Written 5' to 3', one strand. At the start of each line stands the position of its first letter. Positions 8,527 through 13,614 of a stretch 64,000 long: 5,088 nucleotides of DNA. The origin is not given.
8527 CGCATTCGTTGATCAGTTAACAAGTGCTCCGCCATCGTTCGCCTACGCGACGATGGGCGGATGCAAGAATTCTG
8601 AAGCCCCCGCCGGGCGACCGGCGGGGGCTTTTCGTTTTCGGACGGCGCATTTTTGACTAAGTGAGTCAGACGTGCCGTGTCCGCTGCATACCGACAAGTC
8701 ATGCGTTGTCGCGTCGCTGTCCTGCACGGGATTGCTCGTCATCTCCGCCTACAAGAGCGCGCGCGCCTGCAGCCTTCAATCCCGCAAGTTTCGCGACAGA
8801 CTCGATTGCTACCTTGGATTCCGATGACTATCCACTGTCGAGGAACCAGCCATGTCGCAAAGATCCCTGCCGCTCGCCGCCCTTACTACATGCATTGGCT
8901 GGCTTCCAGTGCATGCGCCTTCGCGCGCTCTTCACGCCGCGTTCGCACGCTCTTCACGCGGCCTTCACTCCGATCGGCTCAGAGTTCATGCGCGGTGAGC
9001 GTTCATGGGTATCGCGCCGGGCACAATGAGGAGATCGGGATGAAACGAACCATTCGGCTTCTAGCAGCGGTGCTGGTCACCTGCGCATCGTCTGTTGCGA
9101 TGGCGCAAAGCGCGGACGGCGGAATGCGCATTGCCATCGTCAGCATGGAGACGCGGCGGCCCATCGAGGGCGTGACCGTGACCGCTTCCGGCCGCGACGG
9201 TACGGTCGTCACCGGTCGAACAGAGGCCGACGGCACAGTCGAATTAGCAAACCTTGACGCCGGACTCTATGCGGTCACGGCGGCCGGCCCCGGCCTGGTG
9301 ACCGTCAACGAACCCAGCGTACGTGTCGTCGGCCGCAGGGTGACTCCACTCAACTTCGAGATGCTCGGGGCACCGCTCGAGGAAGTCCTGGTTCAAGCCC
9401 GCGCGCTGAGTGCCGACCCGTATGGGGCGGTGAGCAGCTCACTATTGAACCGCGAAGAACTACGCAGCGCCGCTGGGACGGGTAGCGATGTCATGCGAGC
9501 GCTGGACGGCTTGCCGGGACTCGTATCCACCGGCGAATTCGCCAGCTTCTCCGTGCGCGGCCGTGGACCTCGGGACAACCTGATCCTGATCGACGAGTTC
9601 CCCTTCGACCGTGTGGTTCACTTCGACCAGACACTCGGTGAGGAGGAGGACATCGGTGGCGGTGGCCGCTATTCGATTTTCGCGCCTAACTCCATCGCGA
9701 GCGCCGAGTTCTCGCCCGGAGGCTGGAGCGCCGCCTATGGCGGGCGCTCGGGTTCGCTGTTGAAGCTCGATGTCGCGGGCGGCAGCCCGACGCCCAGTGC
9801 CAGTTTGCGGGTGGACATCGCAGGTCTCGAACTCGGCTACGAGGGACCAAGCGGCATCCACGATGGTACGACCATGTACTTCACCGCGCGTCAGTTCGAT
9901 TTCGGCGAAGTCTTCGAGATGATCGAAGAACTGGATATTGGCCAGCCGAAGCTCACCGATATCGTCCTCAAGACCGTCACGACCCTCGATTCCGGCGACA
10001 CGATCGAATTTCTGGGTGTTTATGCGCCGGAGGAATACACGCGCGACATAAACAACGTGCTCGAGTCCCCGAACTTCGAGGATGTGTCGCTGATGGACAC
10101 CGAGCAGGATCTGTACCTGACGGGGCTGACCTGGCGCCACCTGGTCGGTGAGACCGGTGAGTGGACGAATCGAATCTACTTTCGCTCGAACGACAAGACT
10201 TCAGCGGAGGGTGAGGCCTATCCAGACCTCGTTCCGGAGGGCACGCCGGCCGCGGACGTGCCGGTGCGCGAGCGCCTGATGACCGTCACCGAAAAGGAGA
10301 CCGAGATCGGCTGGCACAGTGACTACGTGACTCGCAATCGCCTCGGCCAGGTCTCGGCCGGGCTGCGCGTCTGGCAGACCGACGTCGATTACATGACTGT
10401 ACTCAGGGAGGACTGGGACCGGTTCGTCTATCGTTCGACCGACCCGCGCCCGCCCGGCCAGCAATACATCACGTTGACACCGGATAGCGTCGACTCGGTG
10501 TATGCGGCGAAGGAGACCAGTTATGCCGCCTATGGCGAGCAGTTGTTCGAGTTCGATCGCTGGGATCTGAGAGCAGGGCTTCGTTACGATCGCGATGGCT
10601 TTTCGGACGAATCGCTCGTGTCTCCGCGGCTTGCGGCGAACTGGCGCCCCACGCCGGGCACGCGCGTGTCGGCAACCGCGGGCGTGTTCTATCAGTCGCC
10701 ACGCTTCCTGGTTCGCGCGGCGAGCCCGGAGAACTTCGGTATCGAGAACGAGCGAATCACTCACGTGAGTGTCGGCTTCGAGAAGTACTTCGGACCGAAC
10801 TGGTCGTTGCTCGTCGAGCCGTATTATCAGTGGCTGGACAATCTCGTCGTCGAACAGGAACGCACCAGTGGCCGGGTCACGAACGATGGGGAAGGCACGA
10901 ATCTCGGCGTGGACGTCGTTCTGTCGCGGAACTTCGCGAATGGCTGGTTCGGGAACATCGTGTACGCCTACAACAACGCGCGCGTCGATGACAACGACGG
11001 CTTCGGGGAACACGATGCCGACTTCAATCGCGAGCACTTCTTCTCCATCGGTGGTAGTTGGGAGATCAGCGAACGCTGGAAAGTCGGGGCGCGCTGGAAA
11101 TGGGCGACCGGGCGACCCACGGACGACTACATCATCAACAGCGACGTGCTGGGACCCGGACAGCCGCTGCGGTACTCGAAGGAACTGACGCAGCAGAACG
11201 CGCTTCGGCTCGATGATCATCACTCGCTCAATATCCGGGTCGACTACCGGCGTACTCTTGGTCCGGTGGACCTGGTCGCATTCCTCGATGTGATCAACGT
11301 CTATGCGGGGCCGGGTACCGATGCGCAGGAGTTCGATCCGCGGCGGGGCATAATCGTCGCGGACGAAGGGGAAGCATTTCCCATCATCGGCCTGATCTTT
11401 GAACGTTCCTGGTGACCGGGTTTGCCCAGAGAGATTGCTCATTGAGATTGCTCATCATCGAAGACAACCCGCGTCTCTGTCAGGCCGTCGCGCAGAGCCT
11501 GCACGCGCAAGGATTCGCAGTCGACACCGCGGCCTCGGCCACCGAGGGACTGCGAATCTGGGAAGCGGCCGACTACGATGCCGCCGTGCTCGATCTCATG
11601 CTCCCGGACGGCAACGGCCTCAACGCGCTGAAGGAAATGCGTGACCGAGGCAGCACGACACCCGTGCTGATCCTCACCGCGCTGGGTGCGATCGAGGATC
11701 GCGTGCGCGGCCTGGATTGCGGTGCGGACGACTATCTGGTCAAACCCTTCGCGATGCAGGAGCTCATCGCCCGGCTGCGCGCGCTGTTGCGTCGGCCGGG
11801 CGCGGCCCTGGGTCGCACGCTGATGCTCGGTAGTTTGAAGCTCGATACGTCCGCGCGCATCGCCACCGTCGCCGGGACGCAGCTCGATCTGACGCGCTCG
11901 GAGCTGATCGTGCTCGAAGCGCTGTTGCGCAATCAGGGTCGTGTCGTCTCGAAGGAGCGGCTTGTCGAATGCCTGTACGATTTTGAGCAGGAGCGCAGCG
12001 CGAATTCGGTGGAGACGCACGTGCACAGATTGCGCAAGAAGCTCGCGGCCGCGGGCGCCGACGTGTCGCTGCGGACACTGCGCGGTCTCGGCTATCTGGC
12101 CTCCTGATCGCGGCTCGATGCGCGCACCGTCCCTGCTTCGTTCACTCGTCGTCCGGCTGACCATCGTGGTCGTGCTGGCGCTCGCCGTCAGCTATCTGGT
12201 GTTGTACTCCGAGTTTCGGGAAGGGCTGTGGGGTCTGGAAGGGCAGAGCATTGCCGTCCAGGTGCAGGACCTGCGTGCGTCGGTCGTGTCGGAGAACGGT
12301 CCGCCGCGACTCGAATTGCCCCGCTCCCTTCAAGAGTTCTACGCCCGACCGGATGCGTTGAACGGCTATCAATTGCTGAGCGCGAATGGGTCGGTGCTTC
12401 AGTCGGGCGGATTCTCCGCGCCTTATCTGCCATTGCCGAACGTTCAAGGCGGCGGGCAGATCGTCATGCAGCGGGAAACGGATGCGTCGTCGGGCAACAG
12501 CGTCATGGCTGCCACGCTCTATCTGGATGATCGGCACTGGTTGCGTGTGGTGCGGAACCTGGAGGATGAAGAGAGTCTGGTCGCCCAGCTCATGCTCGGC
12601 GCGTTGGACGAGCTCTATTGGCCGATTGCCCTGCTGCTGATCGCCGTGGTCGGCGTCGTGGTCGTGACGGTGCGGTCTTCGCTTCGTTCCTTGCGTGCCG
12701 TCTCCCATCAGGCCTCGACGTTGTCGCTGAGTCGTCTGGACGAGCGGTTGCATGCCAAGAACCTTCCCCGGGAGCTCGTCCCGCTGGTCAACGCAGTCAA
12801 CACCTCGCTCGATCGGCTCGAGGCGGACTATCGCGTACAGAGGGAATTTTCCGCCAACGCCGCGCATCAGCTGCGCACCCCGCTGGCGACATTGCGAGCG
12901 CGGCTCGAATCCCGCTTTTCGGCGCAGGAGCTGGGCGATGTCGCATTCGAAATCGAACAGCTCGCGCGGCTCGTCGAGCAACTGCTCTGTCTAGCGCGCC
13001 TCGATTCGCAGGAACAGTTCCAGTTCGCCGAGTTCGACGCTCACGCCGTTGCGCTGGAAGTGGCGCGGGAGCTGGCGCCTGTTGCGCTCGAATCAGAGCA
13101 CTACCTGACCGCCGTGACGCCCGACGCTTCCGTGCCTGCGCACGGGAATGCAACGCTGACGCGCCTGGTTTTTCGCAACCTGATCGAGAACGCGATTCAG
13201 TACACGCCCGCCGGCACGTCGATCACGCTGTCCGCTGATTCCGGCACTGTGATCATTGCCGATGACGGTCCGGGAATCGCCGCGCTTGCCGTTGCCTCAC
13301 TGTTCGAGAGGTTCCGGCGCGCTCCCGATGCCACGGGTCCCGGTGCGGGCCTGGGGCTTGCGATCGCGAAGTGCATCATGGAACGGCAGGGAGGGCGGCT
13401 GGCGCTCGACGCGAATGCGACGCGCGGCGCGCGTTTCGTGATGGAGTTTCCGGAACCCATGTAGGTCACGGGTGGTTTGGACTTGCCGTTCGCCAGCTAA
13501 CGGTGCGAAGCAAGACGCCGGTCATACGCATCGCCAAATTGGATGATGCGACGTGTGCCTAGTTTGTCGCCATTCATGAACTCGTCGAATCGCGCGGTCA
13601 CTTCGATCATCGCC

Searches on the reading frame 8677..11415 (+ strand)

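Call 97: search_protein_families(library=pfam, proteins=[window:8677-11415:+], max_evalue=0.00001)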
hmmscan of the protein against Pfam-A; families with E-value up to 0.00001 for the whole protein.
window:8677-11415:+ (912 aa): 2 families
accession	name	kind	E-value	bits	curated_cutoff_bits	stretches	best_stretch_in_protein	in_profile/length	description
PF13620.12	CarboxypepD_reg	-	2.4e-10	41.1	32.3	1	155-229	6-81/82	Carboxypeptidase regulatory-like domain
PF07715.20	Plug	-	1.2e-07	32.6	23.9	1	253-358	8-103/107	TonB-dependent Receptor Plug Domain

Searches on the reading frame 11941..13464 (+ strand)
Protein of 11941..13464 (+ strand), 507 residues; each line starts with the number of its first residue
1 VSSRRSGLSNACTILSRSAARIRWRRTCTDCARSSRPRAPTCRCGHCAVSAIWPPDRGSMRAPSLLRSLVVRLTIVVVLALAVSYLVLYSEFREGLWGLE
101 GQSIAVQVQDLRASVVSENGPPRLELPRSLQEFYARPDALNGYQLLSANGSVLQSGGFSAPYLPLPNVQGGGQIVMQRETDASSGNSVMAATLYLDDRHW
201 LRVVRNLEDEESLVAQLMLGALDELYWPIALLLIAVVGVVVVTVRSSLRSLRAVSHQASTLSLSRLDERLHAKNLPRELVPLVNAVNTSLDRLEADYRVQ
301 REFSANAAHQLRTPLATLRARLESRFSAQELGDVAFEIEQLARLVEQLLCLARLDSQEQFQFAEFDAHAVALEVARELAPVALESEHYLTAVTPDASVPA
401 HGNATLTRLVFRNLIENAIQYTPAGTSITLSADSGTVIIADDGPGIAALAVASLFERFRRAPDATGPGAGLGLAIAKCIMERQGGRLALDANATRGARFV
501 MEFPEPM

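Call 44: search_protein_families(library=pfam, proteins=[window:11941-13464:+], max_evalue=0.001)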
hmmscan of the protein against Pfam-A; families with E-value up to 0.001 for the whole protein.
window:11941-13464:+ (507 aa): 3 families
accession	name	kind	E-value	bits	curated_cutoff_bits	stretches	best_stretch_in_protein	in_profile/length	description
PF02518.31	HATPase_c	-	2.2e-18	67.1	26.4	1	405-506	4-110/111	Histidine kinase-, DNA gyrase B-, and HSP90-like ATPase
PF00512.31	HisKA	-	2e-08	34.6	26.9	1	300-356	2-65/66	His Kinase A (phospho-acceptor) domain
PF00672.30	HAMP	-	0.00056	20.6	25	0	243-295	2-53/53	HAMP domain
